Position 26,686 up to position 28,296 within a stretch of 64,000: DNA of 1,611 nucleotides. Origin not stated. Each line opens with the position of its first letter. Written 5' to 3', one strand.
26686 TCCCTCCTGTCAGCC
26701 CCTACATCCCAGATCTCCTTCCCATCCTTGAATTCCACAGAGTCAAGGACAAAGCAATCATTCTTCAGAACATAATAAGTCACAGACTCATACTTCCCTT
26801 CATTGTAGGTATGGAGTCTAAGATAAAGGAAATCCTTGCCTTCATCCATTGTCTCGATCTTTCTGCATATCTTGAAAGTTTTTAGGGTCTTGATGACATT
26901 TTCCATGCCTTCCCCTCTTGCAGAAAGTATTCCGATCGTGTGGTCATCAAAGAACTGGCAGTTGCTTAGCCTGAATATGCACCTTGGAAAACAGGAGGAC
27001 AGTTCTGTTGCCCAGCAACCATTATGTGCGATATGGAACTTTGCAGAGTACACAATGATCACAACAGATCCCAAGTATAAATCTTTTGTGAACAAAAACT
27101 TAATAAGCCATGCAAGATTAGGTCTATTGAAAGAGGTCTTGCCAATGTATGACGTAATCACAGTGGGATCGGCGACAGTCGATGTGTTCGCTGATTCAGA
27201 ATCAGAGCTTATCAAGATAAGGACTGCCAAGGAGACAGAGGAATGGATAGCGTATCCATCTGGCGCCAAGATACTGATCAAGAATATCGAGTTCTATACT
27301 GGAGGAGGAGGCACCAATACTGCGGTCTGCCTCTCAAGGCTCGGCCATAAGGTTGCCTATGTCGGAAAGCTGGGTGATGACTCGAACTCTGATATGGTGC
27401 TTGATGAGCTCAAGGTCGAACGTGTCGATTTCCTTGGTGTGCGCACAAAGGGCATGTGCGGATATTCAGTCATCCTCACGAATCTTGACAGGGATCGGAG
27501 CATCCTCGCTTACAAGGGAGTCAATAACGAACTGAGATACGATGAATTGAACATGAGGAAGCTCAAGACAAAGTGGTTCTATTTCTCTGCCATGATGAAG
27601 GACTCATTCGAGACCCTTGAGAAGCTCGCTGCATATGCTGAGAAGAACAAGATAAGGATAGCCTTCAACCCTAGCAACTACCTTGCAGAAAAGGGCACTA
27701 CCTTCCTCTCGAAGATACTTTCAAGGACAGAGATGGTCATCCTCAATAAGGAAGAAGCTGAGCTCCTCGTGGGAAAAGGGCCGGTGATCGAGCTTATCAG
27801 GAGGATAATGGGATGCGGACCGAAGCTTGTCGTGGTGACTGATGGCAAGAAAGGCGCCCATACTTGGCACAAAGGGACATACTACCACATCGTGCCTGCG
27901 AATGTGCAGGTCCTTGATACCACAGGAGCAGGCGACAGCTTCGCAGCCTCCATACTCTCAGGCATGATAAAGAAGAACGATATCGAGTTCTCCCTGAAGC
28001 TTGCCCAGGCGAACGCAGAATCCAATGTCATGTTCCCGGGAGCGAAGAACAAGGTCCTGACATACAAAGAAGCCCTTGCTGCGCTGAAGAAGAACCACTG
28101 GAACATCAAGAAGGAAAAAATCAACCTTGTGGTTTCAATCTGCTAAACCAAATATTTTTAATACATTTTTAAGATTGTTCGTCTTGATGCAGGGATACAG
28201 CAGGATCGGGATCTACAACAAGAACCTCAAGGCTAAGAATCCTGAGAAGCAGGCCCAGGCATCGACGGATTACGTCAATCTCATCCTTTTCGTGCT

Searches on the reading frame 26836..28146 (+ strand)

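Call 14: search_protein_families(library=pfam, proteins=[window:26836-28146:+], max_evalue=0.01)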
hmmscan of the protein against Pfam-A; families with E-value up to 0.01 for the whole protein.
window:26836-28146:+ (436 aa): 2 families
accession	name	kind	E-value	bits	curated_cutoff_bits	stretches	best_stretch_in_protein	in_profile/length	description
PF00294.29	PfkB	-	1.5e-43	149.8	25.8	1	133-404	16-296/302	pfkB family carbohydrate kinase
PF08543.17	Phos_pyr_kin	-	9.5e-07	28.9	27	1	285-392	106-226/246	Phosphomethylpyrimidine kinase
